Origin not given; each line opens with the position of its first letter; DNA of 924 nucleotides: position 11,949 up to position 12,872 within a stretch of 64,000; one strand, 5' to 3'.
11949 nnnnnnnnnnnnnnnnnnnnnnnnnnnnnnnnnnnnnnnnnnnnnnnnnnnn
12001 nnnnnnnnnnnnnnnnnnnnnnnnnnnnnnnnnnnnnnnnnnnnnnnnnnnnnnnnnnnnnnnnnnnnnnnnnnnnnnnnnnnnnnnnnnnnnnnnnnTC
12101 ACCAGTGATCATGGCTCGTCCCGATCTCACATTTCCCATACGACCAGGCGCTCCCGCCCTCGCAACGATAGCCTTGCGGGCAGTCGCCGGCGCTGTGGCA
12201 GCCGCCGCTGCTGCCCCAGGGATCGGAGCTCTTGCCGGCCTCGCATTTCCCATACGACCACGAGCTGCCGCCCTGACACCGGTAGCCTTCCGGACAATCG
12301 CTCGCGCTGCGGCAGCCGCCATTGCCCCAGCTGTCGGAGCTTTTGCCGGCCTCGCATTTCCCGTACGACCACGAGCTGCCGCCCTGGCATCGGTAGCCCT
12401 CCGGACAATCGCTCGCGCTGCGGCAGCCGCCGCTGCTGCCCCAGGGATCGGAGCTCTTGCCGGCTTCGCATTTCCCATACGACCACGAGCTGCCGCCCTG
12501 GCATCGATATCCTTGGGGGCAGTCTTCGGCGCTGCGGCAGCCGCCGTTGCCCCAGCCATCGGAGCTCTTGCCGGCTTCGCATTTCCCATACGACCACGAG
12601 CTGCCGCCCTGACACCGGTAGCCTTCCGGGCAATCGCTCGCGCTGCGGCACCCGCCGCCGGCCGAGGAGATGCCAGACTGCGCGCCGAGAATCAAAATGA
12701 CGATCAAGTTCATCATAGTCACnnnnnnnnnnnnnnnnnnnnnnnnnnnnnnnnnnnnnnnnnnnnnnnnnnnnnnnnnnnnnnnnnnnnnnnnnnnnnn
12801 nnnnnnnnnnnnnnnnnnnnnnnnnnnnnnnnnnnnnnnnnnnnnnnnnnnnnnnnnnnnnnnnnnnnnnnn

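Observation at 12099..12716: Secreted protein made of five near-identical four-cysteine modules (C-x5-C-x5-C-x10-C)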

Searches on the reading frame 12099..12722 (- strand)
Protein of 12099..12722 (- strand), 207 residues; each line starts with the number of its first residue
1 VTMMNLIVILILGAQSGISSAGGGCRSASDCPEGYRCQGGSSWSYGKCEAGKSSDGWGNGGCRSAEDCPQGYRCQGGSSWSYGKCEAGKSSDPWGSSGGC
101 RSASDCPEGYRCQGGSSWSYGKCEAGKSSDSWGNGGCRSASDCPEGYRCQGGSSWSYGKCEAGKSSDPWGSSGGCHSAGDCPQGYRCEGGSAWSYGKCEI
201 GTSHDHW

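Call 4: search_protein_families(library=pfam, proteins=[window:12099-12716:-], max_evalue=10)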
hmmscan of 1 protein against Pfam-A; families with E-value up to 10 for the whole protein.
window:12099-12716:- (205 aa): 6 families
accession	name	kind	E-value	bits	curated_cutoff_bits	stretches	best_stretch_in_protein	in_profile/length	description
PF14625.12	Lustrin_cystein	-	1.1e-06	29.3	27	5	60-82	19-43/46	Lustrin, cysteine-rich repeated domain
PF23416.1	DUF7107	-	5.8e-06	27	24.6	5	82-116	18-47/48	Domain of unknown function (DUF7107)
PF07127.16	Nodulin_late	-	0.0007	20.3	30.4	0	2-35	11-40/54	Late nodulin domain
PF07740.17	Toxin_12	-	0.29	12.3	21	3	20-41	6-27/30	Ion channel inhibitory toxin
PF00095.26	WAP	-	2.4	9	20.8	1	22-35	16-29/41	WAP-type (Whey Acidic Protein) 'four-disulfide core'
PF00299.24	Squash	-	6.7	7.3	22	0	23-36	10-23/29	Squash family serine protease inhibitor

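Call 5: search_protein_families(library=ncbifam, proteins=[window:12099-12716:-], max_evalue=10)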
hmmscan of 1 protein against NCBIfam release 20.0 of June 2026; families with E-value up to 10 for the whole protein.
window:12099-12716:- (205 aa): 1 family
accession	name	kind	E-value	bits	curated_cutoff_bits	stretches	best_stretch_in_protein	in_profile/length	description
NF041937.1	MXAN_6627.5_fam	equivalog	0.05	13.9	105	3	51-78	53-80/114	MXAN_6627.5 family MYXO-CTERM protein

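Call 6: search_solved_structures(query=window:12099-12716:-, max_evalue=10, show_alignments=3)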
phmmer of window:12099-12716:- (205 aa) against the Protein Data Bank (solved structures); distinct sequences matched with E-value up to 10: 0.

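Call 7: find_homologous_proteins(query=window:12099-12716:-, max_evalue=0.001)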
Query window:12099-12716:-: 34 candidates shared short words with the query, none scored E <= 0.001.

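Call 9: find_encoding_contigs(protein=window:12099-12716:-, flank=10000)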
Protein window:12099-12716:- (205 aa): no gene with exactly this product is on record in the collection.

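Call 11: find_encoding_contigs(protein=window:12099-12722:-, flank=10000)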
Protein window:12099-12722:- (207 aa): no gene with exactly this product is on record in the collection.

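Call 12: find_encoding_contigs(protein=window:12099-12713:-, flank=10000)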
Protein window:12099-12713:- (204 aa): no gene with exactly this product is on record in the collection.

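Call 13: find_related_loci(query=window:12099-12716:-, collection=genome_contigs, flank=10000)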
Query window:12099-12716:- (205 aa) in genome_contigs; peptide patterns used: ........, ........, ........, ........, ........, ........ (x = any residue, [..] = any of these).
49 stretches matched a pattern, but none encodes a relative of the query by tblastn (E <= 1e-3).

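Call 15: find_related_loci(query=window:12099-12716:-, collection=metagenome_contigs, flank=10000)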
Query window:12099-12716:- (205 aa) in metagenome_contigs; peptide patterns used: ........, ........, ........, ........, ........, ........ (x = any residue, [..] = any of these).
103 stretches matched a pattern, but none encodes a relative of the query by tblastn (E <= 1e-3).

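Call 22: predict_structure(protein=window:12099-12716:-)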
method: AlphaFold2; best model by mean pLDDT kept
length: 205 residues; sequences in the alignment: 1
mean_pLDDT: 62.1   pTM: 0.23
mean pLDDT of the five models: 62.1, 60.6, 51.1, 50.4, 49.7
residues with pLDDT >= 90: 0; 70-90: 75; 50-70: 77; < 50: 53
segments of 3 or more residues with pLDDT < 50: 1-4, 13-20, 50-57, 87-91, 93-95, 125-133, 162-170, 202-205
pLDDT, mean of each block of 10 residues (from residue 1): 45 45 74 72 70 48 64 68 58 55 67 70 50 60 69 67 46 72 76 73 48
secondary structure, 60 per line:
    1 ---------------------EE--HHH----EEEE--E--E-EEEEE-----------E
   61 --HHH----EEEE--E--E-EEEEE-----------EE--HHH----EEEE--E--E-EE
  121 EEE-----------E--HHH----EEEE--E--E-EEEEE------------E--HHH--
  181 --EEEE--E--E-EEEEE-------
elements in order: E33-36 E44-48 E70-73 E81-85 E108-111 E119-123 E145-148 E156-160 E183-186 E194-198

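Call 23: search_protein_representatives(protein=window:12099-12716:-)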
Query: 205 residues. Proteins with E-value up to 0.001 (for the whole library): 16; up to 1e-10: 0; up to 1e-30: 0. The best 16 are listed.
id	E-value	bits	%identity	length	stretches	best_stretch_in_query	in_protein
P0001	1.2e-08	51.3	32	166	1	16-122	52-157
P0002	2.5e-07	46.9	31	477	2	65-198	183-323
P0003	2.9e-07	46.7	34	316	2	23-161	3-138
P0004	1.2e-06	44.7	30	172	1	41-152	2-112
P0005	1.3e-06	44.6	31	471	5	62-152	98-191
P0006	1.8e-06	44.2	49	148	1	18-152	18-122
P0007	3.1e-06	43.4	45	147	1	5-150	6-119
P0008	6.2e-06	42.4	50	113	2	18-113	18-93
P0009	1.4e-05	41.3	30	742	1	25-197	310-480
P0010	2.5e-05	40.4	36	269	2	52-189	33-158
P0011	3.8e-05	39.8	45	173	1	10-148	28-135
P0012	1.0e-04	38.4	38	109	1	15-83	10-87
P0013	1.9e-04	37.5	32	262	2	19-119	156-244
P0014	3.2e-04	36.8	34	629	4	28-200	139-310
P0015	3.3e-04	36.8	33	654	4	24-152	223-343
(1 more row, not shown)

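Call 25: search_protein_families(library=pfam, proteins=[P0001, P0003, P0006, P0007, P0008, P0010, P0011, P0012, P0013, P0009], max_evalue=0.1)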
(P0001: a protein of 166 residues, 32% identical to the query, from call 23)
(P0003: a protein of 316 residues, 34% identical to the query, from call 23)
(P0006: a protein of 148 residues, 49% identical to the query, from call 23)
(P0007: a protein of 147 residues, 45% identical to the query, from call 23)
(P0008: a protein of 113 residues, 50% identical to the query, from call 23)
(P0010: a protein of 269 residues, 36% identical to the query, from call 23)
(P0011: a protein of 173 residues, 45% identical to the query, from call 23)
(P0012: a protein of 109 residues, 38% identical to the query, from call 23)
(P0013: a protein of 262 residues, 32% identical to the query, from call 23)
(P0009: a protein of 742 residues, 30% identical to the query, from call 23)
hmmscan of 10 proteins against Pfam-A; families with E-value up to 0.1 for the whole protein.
P0001 (166 aa): 4 families
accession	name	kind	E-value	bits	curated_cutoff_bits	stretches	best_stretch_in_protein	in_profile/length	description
PF14625.12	Lustrin_cystein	-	4.9e-06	27.2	27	2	95-119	18-44/46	Lustrin, cysteine-rich repeated domain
PF07127.16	Nodulin_late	-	9.9e-05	23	30.4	0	128-150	25-45/54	Late nodulin domain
PF23416.1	DUF7107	-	0.018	15.8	24.6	0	119-147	14-43/48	Domain of unknown function (DUF7107)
PF01683.23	EB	-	0.069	13.7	24.3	1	108-156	1-39/52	EB module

P0003 (316 aa): 2 families
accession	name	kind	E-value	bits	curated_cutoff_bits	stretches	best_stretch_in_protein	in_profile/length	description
PF14625.12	Lustrin_cystein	-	2e-06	28.4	27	0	72-99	15-44/46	Lustrin, cysteine-rich repeated domain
PF04706.18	Dickkopf_N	-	0.0012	19.5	25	0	2-50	1-46/51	Dickkopf N-terminal cysteine-rich region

P0006 (148 aa): 4 families
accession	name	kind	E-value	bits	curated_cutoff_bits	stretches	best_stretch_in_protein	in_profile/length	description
PF23416.1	DUF7107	-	5.7e-09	36.6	24.6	2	22-65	1-44/48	Domain of unknown function (DUF7107)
PF01683.23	EB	-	5.5e-07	30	24.3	3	84-127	1-44/52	EB module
PF04706.18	Dickkopf_N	-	0.00065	20.4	25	1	50-95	2-50/51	Dickkopf N-terminal cysteine-rich region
PF09465.16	LBR_tudor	-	0.014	15.6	22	0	89-102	5-18/55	Lamin-B receptor of TUDOR domain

P0007 (147 aa): 6 families
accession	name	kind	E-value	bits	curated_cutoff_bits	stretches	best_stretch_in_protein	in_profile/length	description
PF01683.23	EB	-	6.7e-07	29.7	24.3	2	83-122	1-40/52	EB module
PF04706.18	Dickkopf_N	-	9.8e-06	26.3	25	1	20-67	1-50/51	Dickkopf N-terminal cysteine-rich region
PF23416.1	DUF7107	-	0.00021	22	24.6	2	50-94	2-46/48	Domain of unknown function (DUF7107)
PF09465.16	LBR_tudor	-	0.00083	19.5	22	0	64-74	8-18/55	Lamin-B receptor of TUDOR domain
PF07023.17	DUF1315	-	0.016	15.7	25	0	42-48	21-27/82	Protein of unknown function (DUF1315)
PF07127.16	Nodulin_late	-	0.081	13.7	30.4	1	5-43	14-51/54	Late nodulin domain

P0008 (113 aa): 7 families
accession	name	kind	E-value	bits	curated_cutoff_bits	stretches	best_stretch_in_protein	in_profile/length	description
PF14625.12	Lustrin_cystein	-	1.3e-05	25.9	27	1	17-38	14-38/46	Lustrin, cysteine-rich repeated domain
PF23416.1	DUF7107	-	1.9e-05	25.3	24.6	1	51-95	2-46/48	Domain of unknown function (DUF7107)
PF07127.16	Nodulin_late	-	2.1e-05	25.2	30.4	1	4-43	9-50/54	Late nodulin domain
PF01683.23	EB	-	3.2e-05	24.3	24.3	2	57-96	1-40/52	EB module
PF04706.18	Dickkopf_N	-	0.0018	19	25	1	23-69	2-51/51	Dickkopf N-terminal cysteine-rich region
PF00057.23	Ldl_recept_a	-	0.0027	18.3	24.1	1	57-85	3-29/37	Low-density lipoprotein receptor domain class A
PF00095.26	WAP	-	0.03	15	20.8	0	21-36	15-30/41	WAP-type (Whey Acidic Protein) 'four-disulfide core'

P0010 (269 aa): 2 families
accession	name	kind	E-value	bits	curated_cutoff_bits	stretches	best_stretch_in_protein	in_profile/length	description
PF23416.1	DUF7107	-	0.00071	20.3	24.6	0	39-87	1-44/48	Domain of unknown function (DUF7107)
PF01683.23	EB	-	0.084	13.4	24.3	1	182-201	21-39/52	EB module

P0011 (173 aa): 4 families
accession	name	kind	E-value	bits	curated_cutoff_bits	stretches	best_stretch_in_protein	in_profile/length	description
PF01683.23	EB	-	1.4e-06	28.7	24.3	2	101-150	1-50/52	EB module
PF21803.3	Nab2-zf4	-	7.3e-05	22.9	20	0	47-60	13-26/29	Nab2-type CCCH zinc finger 4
PF23416.1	DUF7107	-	0.00024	21.8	24.6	1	95-140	2-47/48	Domain of unknown function (DUF7107)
PF07127.16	Nodulin_late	-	0.075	13.8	30.4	0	21-59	13-54/54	Late nodulin domain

P0012 (109 aa): 9 families
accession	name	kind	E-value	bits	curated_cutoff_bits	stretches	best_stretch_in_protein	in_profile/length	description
PF23416.1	DUF7107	-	1.5e-09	38.4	24.6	2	59-82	24-47/48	Domain of unknown function (DUF7107)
PF01683.23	EB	-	2e-05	25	24.3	2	59-81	17-39/52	EB module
PF14625.12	Lustrin_cystein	-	7.4e-05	23.4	27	1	60-78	16-35/46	Lustrin, cysteine-rich repeated domain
PF04706.18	Dickkopf_N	-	0.00033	21.4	25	1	56-81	25-50/51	Dickkopf N-terminal cysteine-rich region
PF25585.1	zf-CCCH_DUS3L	-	0.0026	18.1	30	0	20-32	10-22/32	DUS3L CCCH zinc finger domain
PF07127.16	Nodulin_late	-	0.024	15.4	30.4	0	14-35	26-53/54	Late nodulin domain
PF02977.21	CarbpepA_inh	-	0.029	14.6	25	0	62-89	10-35/46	Carboxypeptidase A inhibitor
PF01666.22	DX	-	0.055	14.4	25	0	6-31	37-63/76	DX module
PF22110.2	TFIIIA_zf-C2H2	-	0.065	13.7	27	0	26-40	10-24/32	TFIIIA, beta-beta-alpha zinc finger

P0013 (262 aa): 5 families
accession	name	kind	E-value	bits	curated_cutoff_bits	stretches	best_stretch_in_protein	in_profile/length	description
PF23416.1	DUF7107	-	2.4e-07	31.4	24.6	2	159-208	1-46/48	Domain of unknown function (DUF7107)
PF04706.18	Dickkopf_N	-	5.9e-05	23.7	25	0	152-178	25-51/51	Dickkopf N-terminal cysteine-rich region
PF01683.23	EB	-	0.00018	22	24.3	2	153-178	15-40/52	EB module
PF07127.16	Nodulin_late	-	0.0047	17.7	30.4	0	156-177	26-53/54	Late nodulin domain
PF17161.10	DUF5123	-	0.06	14.9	35.1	0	190-247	45-102/113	Domain of unknown function (DUF5123)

P0009 (742 aa): 2 families
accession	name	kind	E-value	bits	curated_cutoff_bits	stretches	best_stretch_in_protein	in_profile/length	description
PF09065.15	Haemadin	-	8.1e-06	26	25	0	452-465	4-17/27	Haemadin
PF25636.1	PBCV1_P7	-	0.055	13.7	30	0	461-480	14-36/38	PBCV-1 P7 disulphide-bonded subdomain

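Call 44: fold_search(model_id=the predicted structure, library=pdb)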
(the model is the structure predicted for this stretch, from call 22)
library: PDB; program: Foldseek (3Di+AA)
matches with E <= 10: 28; with E <= 0.001: 0
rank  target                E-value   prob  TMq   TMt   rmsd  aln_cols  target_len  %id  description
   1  7rz3_MODEL_1_A        3.1e-01  0.38  0.13  0.27   8.6        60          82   30  The solution structure of remipede double-ICK toxin phi-Xibalbin3-Xt3a (released 2022-08-31)
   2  7q3n_U                1.5e+00  0.04  0.16  0.12  12.0       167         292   18  Cryo-EM of the complex between human uromodulin (UMOD)/Tamm-Horsfall protein (THP) and the FimH lectin domain from uro (released 2022-03-16)
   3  8fey_MODEL_1_A        1.5e+00  0.57  0.13  0.58   3.1        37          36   24  Solution structure of Pmu1a (released 2023-03-29)
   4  3s8v_X                1.6e+00  0.14  0.16  0.35   7.6        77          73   23  Crystal structure of LRP6-Dkk1 complex (released 2011-10-26)
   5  3s2k_C                1.9e+00  0.13  0.17  0.33   7.7        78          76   22  Structural basis of Wnt signaling inhibition by Dickkopf binding to LRP5/6. (released 2011-11-02)
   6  5o57_MODEL_1_A        2.2e+00  0.10  0.15  0.25   9.1        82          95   17  Solution Structure of the N-terminal Region of Dkk4 (released 2018-06-13)
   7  2b0u_D                2.2e+00  0.05  0.14  0.11  15.7       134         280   16  The Structure of the Follistatin:Activin Complex (released 2005-10-11)
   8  6nk9_MODEL_1_A        3.3e+00  0.38  0.12  0.61   2.3        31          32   35  Solution structure of AcaTx1, a potassium channel inhibitor from the sea anemone Antopleura cascaia (released 2020-01-15)
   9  3s3x_D                4.2e+00  0.18  0.10  0.46   4.0        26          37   31  Structure of chicken acid-sensing ion channel 1 AT 3.0 A resolution in complex with psalmotoxin (released 2012-05-23)
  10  8g4y_B                4.4e+00  0.25  0.12  0.54   4.1        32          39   25  Structure of ZNRF3 ECD bound to peptide MK1-3.6.10 (released 2023-12-20)
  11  2a2v_MODEL_1_A        4.7e+00  0.25  0.12  0.59   2.7        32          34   22  The solution structure of Jingzhaotoxin-XI (released 2005-07-05)
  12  2roo_MODEL_1_A        4.7e+00  0.23  0.11  0.47   2.8        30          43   33  Solution structure of Magi4, a spider toxin from Macrothele gigas (released 2009-04-07)
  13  2kni_MODEL_1_A        4.7e+00  0.20  0.13  0.50   4.0        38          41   29  High-resolution solution structure of the ASIC1a blocker PcTX1 (released 2010-09-01)
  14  9ep7_MODEL_1_A        4.7e+00  0.16  0.12  0.51   3.4        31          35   29  Poecitoxin-1a from Poecilotheria subfusca spider, a new potent peptide blocker of the human Cav1.2 channel sub (released 2025-03-26)
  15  1koz_MODEL_1_A        5.0e+00  0.15  0.12  0.52   4.9        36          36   28  SOLUTION STRUCTURE OF OMEGA-GRAMMOTOXIN SIA (released 2002-08-28)
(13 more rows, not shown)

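Call 62: search_protein_families(library=ncbifam, proteins=[P0006, P0007, P0008, P0011, P0001, P0010, P0012], max_evalue=0.01)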
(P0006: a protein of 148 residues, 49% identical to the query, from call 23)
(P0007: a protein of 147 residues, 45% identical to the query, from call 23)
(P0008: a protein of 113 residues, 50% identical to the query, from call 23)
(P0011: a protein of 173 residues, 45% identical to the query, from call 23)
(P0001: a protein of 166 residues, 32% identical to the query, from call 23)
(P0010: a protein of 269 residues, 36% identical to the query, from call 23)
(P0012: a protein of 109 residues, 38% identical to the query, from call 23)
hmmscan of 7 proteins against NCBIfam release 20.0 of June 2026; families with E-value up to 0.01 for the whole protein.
P0006 (148 aa): 1 family
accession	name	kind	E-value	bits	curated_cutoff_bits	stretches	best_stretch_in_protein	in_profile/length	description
TIGR04201.1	Myxo_Cys_RPT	repeat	0.0067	16.5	25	0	21-40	3-22/22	Cys-rich repeat-containing protein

P0007 (147 aa): 1 family
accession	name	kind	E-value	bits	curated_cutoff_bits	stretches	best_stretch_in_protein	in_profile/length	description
NF033759.1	exchanger_TraA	exception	0.0068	15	750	0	19-126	305-392/666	outer membrane exchange protein TraA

P0008 (113 aa): 1 family
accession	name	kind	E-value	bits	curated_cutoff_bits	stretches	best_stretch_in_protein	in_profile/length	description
TIGR04201.1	Myxo_Cys_RPT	repeat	8.8e-06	25.7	25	1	50-68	4-22/22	Cys-rich repeat-containing protein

P0011 (173 aa): 2 families
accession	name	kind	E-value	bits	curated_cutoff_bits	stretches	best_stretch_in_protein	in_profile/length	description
NF040664.1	HEC_x9_TCC_lant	equivalog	0.00025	21.1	46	0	56-63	25-32/39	lacticin 481 family lantibiotic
NF049870.1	MakCD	subfamily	0.0017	18.4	110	0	44-79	15-50/122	alpha-pore-forming tripartite toxin MakABE regulator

P0001 (166 aa): 0 families

P0010 (269 aa): 1 family
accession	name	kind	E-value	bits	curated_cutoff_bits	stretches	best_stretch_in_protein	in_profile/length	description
TIGR04201.1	Myxo_Cys_RPT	repeat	1.7e-05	24.8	25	0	106-122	4-20/22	Cys-rich repeat-containing protein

P0012 (109 aa): 1 family
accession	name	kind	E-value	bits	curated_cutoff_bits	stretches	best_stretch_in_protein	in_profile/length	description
NF041937.1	MXAN_6627.5_fam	equivalog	2.3e-06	27.9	105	1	44-85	42-83/114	MXAN_6627.5 family MYXO-CTERM protein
